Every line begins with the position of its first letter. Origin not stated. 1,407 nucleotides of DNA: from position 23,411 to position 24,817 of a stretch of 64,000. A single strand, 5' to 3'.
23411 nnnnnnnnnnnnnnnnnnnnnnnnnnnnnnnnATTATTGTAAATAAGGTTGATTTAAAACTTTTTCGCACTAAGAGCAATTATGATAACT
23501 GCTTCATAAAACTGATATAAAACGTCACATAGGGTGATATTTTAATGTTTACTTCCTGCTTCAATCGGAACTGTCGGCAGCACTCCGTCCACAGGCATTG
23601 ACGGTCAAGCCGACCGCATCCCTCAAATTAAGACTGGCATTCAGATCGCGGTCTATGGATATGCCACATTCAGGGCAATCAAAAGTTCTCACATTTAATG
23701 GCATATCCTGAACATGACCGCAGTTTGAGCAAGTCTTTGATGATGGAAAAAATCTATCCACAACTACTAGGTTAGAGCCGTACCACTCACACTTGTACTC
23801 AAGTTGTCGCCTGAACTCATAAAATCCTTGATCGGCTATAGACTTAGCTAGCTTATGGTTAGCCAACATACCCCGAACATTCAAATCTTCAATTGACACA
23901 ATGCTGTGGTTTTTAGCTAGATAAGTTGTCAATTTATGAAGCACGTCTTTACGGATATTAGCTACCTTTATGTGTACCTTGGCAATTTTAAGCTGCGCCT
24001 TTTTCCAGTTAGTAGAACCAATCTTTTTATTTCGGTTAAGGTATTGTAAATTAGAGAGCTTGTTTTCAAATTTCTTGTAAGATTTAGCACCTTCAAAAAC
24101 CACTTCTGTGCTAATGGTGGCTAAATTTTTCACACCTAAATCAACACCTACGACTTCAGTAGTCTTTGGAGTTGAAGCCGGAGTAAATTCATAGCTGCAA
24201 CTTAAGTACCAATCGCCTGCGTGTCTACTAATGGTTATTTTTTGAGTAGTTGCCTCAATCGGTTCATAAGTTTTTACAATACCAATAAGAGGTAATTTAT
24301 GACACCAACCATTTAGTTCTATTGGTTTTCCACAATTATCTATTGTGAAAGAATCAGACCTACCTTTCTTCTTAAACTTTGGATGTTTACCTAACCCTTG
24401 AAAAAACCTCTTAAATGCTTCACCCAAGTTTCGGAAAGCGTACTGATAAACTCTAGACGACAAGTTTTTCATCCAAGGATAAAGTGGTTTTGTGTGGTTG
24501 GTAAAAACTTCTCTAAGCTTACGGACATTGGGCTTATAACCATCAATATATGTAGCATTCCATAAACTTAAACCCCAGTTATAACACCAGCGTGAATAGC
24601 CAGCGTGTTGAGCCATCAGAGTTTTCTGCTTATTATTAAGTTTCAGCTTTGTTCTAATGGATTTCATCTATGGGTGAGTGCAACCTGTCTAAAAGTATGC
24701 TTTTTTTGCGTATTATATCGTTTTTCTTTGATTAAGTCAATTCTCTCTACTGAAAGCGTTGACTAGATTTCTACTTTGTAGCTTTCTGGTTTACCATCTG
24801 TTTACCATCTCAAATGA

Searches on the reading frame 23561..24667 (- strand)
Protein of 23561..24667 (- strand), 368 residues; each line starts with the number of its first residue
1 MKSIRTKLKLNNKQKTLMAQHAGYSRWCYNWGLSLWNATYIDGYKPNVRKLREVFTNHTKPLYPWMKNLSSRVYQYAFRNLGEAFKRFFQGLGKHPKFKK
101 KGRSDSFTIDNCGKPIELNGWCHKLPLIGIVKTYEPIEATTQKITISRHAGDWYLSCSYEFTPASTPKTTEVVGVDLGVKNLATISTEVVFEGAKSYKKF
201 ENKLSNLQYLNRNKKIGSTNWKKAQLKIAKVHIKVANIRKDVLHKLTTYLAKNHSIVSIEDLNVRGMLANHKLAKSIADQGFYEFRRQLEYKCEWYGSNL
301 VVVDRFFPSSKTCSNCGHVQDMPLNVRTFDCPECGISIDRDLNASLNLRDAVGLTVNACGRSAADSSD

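Call 7: search_protein_families(library=pfam, proteins=[window:23561-24667:-], max_evalue=0.001)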
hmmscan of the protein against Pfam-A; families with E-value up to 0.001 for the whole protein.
window:23561-24667:- (368 aa): 5 families
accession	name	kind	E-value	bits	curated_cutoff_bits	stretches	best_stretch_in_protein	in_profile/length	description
PF07282.18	Cas12f1-like_TNB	-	2.5e-26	92.1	26.3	1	282-348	1-60/60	Cas12f1-like, TNB domain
PF01385.25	OrfB_IS605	-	3.3e-25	89.1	30.5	1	159-268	4-117/120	Probable transposase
PF12323.14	HTH_OrfB_IS605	-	2.5e-09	36.9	21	1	2-40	4-42/47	Helix-turn-helix domain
PF23548.1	Zn_ribbon_FGT1_2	-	0.00017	21.5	27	1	312-340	4-32/35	FORGETTER1 second zinc ribbon domain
PF18516.7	RuvC_1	-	0.00022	21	26.2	1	168-277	19-129/244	RuvC nuclease domain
